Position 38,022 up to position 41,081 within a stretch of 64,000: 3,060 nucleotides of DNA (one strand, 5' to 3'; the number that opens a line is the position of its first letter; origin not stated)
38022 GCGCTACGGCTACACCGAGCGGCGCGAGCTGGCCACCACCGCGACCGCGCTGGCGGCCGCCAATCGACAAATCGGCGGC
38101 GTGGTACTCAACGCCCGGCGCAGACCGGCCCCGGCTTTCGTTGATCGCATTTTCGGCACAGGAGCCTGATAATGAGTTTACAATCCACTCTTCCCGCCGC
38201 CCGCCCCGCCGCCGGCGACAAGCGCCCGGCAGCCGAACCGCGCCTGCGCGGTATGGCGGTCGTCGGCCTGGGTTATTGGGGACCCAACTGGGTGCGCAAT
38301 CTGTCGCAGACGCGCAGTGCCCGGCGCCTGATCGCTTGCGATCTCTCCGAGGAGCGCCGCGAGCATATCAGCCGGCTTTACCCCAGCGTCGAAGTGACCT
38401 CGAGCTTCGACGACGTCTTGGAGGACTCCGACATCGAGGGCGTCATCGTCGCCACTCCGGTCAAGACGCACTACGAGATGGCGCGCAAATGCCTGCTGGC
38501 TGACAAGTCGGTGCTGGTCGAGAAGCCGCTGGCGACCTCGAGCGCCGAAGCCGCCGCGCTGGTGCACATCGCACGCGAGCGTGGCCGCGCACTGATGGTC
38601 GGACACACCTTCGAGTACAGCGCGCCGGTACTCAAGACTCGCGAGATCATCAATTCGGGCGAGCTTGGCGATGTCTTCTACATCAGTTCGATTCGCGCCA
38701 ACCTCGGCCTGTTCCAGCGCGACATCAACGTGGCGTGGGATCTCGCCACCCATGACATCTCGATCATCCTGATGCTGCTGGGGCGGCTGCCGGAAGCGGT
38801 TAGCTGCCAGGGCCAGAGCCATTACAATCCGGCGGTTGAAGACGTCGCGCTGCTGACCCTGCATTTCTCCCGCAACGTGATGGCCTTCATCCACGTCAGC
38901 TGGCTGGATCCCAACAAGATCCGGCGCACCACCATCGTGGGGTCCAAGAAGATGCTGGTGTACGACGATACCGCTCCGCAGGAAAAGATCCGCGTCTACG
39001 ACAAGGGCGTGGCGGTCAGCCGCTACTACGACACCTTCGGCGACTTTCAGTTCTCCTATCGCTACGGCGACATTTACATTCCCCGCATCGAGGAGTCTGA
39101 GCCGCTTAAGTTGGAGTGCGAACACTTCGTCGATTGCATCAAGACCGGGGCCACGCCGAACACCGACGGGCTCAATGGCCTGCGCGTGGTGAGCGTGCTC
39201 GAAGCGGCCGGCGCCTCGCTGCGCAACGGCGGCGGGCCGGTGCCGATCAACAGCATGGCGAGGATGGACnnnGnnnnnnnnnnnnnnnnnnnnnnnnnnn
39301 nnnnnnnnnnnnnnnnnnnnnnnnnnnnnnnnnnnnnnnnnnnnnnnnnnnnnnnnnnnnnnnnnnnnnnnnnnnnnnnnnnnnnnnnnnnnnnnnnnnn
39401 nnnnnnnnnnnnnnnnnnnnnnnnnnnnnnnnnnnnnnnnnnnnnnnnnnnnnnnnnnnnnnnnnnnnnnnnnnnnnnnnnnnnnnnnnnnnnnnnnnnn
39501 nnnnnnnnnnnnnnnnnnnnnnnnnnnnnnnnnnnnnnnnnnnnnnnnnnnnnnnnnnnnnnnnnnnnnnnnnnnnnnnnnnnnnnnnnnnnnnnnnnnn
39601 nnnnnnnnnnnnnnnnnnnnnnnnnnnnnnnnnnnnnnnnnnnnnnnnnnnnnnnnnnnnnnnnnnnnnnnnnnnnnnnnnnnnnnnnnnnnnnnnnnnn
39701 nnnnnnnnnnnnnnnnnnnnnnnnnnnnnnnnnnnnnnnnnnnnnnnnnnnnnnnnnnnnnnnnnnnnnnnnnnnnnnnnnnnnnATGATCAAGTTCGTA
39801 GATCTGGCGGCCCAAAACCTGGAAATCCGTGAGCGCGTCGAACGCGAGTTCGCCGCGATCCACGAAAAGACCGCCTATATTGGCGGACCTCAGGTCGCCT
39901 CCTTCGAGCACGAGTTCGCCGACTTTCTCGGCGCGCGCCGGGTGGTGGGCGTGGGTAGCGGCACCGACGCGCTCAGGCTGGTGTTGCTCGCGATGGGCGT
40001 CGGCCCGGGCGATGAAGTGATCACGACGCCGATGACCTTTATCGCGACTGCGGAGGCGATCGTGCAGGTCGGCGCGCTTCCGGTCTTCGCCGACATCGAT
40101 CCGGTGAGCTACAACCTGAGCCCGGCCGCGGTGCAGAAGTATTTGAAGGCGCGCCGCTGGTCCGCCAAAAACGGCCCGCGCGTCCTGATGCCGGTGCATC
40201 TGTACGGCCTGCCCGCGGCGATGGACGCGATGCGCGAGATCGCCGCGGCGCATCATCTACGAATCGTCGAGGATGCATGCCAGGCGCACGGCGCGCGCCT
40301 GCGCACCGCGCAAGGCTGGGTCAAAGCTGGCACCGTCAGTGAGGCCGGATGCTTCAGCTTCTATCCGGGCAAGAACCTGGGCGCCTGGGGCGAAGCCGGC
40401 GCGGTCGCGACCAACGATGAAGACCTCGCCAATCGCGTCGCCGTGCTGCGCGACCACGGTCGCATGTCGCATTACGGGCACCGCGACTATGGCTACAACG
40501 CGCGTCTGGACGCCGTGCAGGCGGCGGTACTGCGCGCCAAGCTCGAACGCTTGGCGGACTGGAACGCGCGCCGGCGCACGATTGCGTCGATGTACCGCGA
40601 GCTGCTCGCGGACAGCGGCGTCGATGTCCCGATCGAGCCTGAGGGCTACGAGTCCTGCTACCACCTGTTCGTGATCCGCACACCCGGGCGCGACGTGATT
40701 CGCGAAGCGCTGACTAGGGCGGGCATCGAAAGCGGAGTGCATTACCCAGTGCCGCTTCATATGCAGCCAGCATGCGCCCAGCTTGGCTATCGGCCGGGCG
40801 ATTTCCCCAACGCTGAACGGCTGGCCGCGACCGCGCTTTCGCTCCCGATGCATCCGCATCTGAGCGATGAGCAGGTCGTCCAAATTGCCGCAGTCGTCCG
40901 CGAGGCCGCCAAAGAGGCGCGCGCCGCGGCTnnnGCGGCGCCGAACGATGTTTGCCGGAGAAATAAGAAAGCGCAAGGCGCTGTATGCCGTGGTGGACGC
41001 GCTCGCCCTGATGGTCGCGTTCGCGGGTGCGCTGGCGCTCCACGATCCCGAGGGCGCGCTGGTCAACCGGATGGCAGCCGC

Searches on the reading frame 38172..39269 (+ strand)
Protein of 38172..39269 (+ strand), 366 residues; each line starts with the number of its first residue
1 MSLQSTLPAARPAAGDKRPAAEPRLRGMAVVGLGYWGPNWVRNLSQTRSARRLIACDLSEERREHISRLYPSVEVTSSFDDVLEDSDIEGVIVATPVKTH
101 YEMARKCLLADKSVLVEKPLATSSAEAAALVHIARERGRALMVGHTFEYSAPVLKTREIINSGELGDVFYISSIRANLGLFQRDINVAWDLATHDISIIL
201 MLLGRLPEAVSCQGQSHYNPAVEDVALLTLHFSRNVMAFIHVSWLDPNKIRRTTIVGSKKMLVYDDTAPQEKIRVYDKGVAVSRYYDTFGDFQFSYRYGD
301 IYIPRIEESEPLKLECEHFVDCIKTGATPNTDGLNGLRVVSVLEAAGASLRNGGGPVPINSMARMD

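Call 15: search_protein_families(library=pfam, proteins=[window:38172-39269:+], max_evalue=0.001)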
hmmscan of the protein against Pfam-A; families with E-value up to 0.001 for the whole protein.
window:38172-39269:+ (366 aa): 4 families
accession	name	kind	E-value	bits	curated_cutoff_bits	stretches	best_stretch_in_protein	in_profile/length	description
PF01408.29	GFO_IDH_MocA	-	1.1e-24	87.8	24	1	28-145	3-120/120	Oxidoreductase family, NAD-binding Rossmann fold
PF22725.1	GFO_IDH_MocA_C3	-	3.9e-16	59.6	27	1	154-262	2-123/124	GFO/IDH/MocA C-terminal domain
PF02894.22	GFO_IDH_MocA_C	-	1.6e-11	44.9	22.9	1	187-358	42-217/218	Oxidoreductase family, C-terminal alpha/beta domain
PF03447.22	NAD_binding_3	-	0.00072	20.7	24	0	32-142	1-114/116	Homoserine dehydrogenase, NAD binding domain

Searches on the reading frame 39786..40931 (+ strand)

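Call 14: search_protein_families(library=pfam, proteins=[window:39786-40931:+], max_evalue=0.001)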
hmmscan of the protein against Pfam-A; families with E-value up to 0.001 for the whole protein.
window:39786-40931:+ (382 aa): 2 families
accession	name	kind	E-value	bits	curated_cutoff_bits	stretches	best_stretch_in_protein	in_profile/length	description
PF01041.23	DegT_DnrJ_EryC1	-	1.8e-109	366.7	19.8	1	14-371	3-359/360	DegT/DnrJ/EryC1/StrS aminotransferase family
PF01212.27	Beta_elim_lyase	-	0.0001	22.2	27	1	19-171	16-176/288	Beta-eliminating lyase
